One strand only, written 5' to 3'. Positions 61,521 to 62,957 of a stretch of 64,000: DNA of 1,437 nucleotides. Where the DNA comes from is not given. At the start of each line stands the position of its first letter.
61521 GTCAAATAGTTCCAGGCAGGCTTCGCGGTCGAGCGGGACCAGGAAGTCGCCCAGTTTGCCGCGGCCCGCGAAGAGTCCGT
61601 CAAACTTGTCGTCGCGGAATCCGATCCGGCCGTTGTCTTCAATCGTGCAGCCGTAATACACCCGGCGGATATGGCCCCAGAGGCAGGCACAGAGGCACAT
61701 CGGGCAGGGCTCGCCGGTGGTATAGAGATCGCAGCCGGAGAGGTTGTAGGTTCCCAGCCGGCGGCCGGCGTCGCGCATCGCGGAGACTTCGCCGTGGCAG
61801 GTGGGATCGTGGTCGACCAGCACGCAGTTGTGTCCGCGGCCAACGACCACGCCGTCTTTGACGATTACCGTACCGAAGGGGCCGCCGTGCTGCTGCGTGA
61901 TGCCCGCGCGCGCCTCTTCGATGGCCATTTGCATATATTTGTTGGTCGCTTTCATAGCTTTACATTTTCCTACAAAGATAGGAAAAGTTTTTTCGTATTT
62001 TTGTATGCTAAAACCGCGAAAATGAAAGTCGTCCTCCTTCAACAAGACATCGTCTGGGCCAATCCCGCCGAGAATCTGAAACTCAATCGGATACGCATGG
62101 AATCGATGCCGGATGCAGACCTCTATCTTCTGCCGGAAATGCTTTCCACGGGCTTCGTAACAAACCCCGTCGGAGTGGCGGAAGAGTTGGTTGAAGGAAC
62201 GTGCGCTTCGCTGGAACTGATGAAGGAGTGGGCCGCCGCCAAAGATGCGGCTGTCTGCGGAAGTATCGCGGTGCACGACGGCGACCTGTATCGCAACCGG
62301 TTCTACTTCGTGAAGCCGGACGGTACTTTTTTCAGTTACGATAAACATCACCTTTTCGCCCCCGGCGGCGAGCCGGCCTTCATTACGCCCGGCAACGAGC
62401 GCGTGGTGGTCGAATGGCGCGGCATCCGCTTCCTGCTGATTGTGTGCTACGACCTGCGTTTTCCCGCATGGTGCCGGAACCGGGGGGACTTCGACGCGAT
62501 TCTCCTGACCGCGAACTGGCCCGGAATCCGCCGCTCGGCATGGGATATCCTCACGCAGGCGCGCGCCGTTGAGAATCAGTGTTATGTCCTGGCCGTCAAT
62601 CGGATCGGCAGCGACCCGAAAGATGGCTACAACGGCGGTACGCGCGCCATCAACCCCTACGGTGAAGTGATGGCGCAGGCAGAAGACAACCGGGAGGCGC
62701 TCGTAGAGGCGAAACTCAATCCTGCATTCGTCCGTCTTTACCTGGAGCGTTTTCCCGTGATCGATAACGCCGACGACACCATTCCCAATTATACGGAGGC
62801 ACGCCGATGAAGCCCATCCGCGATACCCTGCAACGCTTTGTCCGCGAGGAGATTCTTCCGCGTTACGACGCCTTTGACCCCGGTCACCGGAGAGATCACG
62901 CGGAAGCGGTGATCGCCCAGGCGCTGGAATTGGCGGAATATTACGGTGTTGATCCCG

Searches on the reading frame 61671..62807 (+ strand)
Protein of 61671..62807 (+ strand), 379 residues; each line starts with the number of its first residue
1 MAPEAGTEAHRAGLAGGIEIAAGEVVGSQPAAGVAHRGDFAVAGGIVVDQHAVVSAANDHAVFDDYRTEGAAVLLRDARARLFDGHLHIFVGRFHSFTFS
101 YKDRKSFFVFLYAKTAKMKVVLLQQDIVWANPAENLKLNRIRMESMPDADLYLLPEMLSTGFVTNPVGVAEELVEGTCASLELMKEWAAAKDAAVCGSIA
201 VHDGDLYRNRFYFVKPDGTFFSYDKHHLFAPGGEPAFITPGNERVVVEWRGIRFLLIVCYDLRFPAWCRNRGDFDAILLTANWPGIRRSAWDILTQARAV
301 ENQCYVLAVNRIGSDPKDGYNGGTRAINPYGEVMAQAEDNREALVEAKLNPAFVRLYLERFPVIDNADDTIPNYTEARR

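Call 61: search_protein_families(library=pfam, proteins=[window:61671-62807:+], max_evalue=0.0001)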
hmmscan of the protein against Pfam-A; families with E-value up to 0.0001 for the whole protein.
window:61671-62807:+ (379 aa): 1 family
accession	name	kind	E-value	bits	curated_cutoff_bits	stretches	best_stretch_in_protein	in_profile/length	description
PF00795.27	CN_hydrolase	-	7.6e-28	98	23.2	1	123-355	5-252/256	Carbon-nitrogen hydrolase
